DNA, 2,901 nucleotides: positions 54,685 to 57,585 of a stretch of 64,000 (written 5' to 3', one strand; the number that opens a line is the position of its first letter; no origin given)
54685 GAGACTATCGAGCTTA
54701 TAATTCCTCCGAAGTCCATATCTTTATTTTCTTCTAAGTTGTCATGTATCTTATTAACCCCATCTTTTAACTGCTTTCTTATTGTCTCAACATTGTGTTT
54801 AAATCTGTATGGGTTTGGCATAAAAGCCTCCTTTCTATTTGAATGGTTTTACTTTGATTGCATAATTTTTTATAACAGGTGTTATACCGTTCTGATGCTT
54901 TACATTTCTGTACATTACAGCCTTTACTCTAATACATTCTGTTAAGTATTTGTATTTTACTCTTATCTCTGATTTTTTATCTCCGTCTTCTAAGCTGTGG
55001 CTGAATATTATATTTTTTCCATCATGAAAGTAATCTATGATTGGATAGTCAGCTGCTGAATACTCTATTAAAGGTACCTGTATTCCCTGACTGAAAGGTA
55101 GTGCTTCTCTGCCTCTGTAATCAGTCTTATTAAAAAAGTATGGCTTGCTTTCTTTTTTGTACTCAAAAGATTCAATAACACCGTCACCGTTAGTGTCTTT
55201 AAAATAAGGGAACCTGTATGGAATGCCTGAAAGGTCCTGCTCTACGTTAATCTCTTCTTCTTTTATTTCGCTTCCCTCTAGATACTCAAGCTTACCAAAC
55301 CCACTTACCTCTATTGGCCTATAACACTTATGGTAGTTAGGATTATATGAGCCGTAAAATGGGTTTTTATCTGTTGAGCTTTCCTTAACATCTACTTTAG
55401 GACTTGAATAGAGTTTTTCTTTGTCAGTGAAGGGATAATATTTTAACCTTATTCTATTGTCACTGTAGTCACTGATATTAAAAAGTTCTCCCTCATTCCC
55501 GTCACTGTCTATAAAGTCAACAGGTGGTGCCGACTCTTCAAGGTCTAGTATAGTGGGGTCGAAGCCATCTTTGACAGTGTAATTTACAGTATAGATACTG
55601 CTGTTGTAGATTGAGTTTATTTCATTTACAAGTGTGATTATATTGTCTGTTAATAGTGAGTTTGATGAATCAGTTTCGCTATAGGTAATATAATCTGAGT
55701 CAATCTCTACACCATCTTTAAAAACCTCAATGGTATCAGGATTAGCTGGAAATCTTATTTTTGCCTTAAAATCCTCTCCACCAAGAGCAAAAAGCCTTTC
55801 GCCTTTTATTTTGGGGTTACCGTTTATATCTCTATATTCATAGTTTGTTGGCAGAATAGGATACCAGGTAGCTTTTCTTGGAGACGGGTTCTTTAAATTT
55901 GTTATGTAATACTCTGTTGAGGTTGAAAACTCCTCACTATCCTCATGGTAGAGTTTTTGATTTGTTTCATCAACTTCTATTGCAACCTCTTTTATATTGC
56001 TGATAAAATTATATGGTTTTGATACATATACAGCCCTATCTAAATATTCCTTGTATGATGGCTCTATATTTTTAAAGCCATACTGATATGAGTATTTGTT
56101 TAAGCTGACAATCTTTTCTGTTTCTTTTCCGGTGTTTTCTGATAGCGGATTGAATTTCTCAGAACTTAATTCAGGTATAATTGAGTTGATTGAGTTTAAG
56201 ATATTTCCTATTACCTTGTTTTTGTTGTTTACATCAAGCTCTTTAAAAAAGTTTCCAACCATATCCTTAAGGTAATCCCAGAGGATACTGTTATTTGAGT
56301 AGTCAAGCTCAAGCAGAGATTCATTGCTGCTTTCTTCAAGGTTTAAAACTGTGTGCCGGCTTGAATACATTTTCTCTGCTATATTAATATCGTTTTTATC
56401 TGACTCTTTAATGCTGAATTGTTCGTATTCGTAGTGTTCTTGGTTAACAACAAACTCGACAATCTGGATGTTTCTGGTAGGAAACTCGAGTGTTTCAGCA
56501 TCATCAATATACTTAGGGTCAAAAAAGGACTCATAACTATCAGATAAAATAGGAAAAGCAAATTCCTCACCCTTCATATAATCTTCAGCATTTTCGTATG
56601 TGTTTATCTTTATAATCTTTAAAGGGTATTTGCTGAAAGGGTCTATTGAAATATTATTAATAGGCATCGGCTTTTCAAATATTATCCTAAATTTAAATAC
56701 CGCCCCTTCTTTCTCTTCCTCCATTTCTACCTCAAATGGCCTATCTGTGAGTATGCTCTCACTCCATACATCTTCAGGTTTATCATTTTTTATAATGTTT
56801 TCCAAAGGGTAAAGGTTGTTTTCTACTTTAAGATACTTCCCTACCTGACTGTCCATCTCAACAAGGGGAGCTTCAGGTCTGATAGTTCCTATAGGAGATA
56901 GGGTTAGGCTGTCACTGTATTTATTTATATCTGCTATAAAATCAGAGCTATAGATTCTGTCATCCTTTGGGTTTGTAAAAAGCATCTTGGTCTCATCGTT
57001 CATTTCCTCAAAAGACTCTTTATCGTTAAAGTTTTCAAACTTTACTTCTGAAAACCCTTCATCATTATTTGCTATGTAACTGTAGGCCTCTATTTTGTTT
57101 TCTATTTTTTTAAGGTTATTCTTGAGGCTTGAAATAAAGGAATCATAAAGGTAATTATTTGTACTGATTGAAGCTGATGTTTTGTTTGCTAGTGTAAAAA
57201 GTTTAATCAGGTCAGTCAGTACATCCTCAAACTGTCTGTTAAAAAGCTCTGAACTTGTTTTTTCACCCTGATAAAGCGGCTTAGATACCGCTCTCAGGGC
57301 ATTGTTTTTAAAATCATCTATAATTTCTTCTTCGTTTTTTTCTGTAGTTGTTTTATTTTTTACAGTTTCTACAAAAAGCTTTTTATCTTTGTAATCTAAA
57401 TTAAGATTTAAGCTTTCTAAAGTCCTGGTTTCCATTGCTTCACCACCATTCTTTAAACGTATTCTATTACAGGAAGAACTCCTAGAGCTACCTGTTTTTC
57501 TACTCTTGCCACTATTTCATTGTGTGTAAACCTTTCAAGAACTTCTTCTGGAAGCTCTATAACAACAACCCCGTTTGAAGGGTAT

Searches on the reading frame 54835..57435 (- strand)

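Call 41: search_protein_families(library=phrogs, proteins=[window:54835-57435:-], max_evalue=0.001)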
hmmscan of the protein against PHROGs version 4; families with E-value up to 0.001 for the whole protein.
window:54835-57435:- (866 aa): 1 family
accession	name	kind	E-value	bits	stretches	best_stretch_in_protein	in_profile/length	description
phrog_20243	-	head and packaging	2.9e-67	228.4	2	23-688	25-648/761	virion structural protein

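Call 51: search_protein_families(library=pfam, proteins=[window:54835-57435:-], max_evalue=0.001)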
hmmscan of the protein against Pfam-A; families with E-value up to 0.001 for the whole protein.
window:54835-57435:- (866 aa): 0 families
